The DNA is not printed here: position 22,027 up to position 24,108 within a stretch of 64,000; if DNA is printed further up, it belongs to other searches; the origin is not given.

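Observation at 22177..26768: TPP-dependent acetolactate-synthase-like enzyme embedded between sugar-nucleotide genes (RfbF, CBS-NTase, SDR)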

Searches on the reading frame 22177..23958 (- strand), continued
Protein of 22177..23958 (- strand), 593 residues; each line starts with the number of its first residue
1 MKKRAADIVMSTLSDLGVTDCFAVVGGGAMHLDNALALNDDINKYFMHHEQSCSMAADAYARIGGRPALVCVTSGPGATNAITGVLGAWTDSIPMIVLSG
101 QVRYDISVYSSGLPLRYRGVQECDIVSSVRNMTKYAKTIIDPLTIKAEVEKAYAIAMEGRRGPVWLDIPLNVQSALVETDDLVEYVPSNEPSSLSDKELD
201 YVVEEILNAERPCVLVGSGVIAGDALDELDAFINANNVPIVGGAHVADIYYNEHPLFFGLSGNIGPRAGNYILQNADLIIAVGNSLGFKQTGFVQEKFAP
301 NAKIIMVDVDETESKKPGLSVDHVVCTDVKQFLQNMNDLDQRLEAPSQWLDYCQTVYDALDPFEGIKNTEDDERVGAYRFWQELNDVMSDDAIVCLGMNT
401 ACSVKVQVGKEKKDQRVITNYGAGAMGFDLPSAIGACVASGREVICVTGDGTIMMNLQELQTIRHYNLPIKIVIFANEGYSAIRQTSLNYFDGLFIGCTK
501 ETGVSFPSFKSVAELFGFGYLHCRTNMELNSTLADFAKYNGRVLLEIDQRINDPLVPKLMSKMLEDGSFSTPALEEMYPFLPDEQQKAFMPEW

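Call 57: search_solved_structures(query=window:22177-23958:-, max_evalue=1e-60, show_alignments=3)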
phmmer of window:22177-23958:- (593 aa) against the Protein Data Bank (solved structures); distinct sequences matched with E-value up to 1e-60: 9.
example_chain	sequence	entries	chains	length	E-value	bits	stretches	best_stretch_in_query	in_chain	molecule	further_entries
8rph_A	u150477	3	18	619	2.2e-104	353.6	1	2-584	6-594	Thiamine pyrophosphate-binding protein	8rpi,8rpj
5ahk_A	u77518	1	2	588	6e-67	230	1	4-548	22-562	ACETOLACTATE SYNTHASE II, LARGE SUBUNIT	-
7u25_A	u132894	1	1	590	3.8e-64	220.7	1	3-535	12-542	Acetolactate synthase, chloroplastic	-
7tzz_A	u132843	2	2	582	9.3e-64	219.4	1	3-532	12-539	Acetolactate synthase, chloroplastic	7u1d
7stq_A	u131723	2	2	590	9.8e-64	219.4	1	3-535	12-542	Acetolactate synthase, chloroplastic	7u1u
6u9h_A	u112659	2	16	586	1.3e-63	219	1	3-533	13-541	Acetolactate synthase, chloroplastic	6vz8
1ybh_A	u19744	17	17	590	1.3e-63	219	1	3-533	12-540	Acetolactate synthase, chloroplast | Acetolactate synthase | Acetolactate synthase, chloroplastic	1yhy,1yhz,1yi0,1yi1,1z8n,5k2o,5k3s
8et5_A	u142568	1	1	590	1.5e-63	218.8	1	3-520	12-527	Acetolactate synthase, chloroplastic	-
3e9y_A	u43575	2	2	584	2.3e-63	218.1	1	3-533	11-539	Acetolactate synthase, chloroplastic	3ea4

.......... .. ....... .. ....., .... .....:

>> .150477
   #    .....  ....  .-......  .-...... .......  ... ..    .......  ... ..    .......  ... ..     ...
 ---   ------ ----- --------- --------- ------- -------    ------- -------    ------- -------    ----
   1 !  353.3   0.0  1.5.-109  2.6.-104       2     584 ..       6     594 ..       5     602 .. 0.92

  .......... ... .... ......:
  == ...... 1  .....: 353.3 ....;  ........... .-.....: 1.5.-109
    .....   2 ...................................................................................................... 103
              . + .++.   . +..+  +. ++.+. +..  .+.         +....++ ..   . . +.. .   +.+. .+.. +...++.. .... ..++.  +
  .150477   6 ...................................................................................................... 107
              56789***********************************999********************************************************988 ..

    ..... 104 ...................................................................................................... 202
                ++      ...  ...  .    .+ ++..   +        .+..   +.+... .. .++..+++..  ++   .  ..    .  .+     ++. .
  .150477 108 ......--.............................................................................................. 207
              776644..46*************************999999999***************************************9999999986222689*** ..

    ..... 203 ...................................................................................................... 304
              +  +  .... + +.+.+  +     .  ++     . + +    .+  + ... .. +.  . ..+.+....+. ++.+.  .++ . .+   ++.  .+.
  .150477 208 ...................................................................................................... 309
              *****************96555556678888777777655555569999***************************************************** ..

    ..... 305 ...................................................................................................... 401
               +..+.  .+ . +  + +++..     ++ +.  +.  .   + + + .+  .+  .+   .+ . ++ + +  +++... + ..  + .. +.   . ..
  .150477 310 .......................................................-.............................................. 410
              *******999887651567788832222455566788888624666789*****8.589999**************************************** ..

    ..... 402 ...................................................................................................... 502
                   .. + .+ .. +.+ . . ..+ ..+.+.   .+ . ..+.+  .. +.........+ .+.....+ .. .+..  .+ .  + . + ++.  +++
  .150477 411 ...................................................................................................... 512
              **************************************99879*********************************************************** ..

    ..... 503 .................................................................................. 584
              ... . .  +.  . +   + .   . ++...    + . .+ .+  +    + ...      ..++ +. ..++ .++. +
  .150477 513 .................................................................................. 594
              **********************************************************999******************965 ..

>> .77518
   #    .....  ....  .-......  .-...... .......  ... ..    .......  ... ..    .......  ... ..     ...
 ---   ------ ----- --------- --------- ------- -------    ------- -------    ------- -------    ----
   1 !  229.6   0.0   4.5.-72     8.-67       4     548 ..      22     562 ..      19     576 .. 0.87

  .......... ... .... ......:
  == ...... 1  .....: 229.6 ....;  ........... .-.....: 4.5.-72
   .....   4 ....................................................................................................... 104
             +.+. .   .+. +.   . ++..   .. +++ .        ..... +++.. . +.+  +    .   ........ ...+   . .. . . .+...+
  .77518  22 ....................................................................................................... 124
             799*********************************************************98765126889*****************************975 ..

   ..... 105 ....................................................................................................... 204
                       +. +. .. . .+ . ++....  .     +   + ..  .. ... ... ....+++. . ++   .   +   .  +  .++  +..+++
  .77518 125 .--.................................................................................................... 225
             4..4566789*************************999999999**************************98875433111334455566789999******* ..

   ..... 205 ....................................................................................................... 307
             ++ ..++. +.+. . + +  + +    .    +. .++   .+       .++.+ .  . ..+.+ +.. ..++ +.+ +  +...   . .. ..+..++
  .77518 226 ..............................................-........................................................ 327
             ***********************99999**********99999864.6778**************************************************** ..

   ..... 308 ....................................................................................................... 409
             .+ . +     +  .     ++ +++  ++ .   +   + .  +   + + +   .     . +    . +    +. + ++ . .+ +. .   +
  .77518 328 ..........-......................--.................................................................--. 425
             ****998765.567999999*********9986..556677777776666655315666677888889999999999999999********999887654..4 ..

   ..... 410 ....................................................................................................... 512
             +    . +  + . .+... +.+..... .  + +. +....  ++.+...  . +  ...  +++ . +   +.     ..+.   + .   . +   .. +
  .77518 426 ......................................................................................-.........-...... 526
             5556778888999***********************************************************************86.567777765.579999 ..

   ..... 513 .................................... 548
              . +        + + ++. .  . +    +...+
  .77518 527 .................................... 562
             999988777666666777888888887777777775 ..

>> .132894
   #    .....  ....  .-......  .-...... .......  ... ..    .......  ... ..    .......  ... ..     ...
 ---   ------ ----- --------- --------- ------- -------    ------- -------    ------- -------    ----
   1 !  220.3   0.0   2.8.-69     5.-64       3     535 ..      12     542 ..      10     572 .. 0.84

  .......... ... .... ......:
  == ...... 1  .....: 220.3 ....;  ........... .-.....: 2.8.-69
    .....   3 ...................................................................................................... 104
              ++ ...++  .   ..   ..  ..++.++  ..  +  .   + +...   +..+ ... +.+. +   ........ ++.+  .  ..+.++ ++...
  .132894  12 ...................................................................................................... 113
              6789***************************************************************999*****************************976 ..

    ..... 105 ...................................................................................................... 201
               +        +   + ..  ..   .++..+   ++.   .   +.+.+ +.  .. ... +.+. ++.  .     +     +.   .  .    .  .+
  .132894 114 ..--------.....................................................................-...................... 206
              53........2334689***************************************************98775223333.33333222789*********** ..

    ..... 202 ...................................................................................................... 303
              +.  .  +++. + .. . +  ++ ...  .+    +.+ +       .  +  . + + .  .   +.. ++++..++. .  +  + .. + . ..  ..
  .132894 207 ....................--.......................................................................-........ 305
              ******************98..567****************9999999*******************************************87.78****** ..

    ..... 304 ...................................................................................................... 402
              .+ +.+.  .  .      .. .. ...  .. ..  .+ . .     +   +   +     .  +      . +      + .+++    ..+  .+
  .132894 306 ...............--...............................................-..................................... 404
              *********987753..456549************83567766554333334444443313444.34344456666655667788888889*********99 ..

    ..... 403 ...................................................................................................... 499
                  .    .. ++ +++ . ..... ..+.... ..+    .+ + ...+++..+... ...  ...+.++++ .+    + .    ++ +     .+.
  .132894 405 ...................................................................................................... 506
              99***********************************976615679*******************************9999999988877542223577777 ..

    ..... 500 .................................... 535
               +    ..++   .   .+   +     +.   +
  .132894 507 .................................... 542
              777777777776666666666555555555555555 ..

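Call 63: search_protein_families(library=pfam, proteins=[L062:8307-9962:+, L062:11814-12827:+, L062:12834-13781:+, L062:13786-14757:+, L062:14637-15443:+, L046:7360-9075:+, L046:11790-12821:+, L046:12836-14449:+, L046:14471-16816:+, L046:16813-17565:+], max_evalue=0.001)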
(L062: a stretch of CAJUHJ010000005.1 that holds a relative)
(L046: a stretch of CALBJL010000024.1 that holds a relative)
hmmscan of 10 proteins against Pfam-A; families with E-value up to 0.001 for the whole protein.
L062:8307-9962:+ (551 aa): 0 families

L062:11814-12827:+ (337 aa): 3 families
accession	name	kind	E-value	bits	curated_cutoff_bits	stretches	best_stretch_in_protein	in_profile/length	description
PF04055.27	Radical_SAM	-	2.9e-16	60.5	29.5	1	34-184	4-148/166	Radical SAM superfamily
PF13186.11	SPASM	-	8.1e-14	52.1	21.5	1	247-314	1-67/67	Iron-sulfur cluster-binding domain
PF13353.11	Fer4_12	-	0.0002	22.1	22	1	35-155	13-123/137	4Fe-4S single cluster domain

L062:12834-13781:+ (315 aa): 2 families
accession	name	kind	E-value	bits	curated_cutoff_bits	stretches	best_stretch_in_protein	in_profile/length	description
PF01370.27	Epimerase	-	1.4e-22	80.8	20.9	1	59-234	53-240/240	NAD dependent epimerase/dehydratase family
PF16363.11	GDP_Man_Dehyd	-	4.2e-11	43.3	27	1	61-305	66-332/332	GDP-mannose 4,6 dehydratase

L062:13786-14757:+ (323 aa): 3 families
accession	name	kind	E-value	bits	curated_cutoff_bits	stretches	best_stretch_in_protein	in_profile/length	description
PF00535.33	Glycos_transf_2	-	7.9e-31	107.7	23.3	1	8-142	1-132/168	Glycosyl transferase family 2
PF13641.12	Glyco_tranf_2_3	-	6.2e-07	30.1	27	1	7-113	3-115/230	Glycosyltransferase like family 2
PF10111.15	Glyco_tranf_2_2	-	0.00017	21.6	27.3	1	29-112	24-109/276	Glycosyltransferase like family 2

L062:14637-15443:+ (268 aa): 0 families

L046:7360-9075:+ (571 aa): 1 family
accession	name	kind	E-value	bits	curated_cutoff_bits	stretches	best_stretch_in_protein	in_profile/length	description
PF00535.33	Glycos_transf_2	-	1.2e-06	29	23.3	1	229-348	1-120/168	Glycosyl transferase family 2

L046:11790-12821:+ (343 aa): 2 families
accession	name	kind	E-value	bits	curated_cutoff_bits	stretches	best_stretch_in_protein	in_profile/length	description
PF04055.27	Radical_SAM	-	1.4e-13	51.8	29.5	1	37-179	4-139/166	Radical SAM superfamily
PF13186.11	SPASM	-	2.2e-12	47.5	21.5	1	250-317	1-67/67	Iron-sulfur cluster-binding domain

L046:12836-14449:+ (537 aa): 0 families

L046:14471-16816:+ (781 aa): 2 families
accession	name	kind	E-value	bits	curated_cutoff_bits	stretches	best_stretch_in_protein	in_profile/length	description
PF01326.24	PPDK_N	-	6.4e-18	65.6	27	1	17-136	67-201/328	Pyruvate phosphate dikinase, AMP/ATP-binding domain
PF00391.29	PEP-utilizers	-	1.7e-15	56.8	23.1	1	699-767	4-70/72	PEP-utilising enzyme, mobile domain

L046:16813-17565:+ (250 aa): 6 families
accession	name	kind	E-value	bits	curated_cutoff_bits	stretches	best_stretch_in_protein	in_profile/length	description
PF08241.18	Methyltransf_11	-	2.5e-14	54.1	21.2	1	43-135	2-95/95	Methyltransferase domain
PF13649.12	Methyltransf_25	-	1.9e-11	44.9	27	1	42-131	2-97/97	Methyltransferase domain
PF08242.18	Methyltransf_12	-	2.1e-09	38.4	30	1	43-133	2-98/98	Methyltransferase domain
PF01209.24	Ubie_methyltran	-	3e-09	37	20.1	1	38-138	48-154/233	ubiE/COQ5 methyltransferase family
PF13489.12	Methyltransf_23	-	1.8e-07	31.5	27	1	26-137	11-118/164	Methyltransferase domain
PF13847.12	Methyltransf_31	-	2.2e-07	31.1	27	1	38-152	4-128/145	Methyltransferase domain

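Call 68: list_cluster_members(proteins=[P0001, P0005])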
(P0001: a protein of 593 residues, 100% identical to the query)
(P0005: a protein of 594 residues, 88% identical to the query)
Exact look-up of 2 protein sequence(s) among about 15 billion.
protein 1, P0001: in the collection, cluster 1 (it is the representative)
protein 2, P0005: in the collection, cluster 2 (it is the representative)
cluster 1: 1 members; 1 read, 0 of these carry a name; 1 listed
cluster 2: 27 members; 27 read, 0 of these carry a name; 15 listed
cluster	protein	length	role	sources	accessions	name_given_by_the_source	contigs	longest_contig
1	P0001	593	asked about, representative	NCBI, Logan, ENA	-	-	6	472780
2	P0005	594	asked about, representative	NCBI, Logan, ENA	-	-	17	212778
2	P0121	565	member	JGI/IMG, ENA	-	-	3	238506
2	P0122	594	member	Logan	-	-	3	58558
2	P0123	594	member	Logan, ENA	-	-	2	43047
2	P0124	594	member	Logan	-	-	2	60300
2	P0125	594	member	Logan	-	-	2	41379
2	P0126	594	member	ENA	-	-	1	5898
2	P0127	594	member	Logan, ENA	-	-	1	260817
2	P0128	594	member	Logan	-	-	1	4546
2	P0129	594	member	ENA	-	-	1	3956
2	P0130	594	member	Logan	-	-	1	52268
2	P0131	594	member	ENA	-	-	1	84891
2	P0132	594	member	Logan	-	-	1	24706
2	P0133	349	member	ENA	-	-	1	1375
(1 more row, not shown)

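Call 71: search_protein_families(library=pfam, proteins=[L009:16633-18411:+], max_evalue=10)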
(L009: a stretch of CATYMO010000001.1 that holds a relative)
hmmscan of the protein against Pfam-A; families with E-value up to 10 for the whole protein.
L009:16633-18411:+ (592 aa): 1 family
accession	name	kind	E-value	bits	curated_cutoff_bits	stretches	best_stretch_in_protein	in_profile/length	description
PF13231.12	PMT_2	-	8.8e-06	26.5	26.1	1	89-243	10-153/160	Dolichyl-phosphate-mannose-protein mannosyltransferase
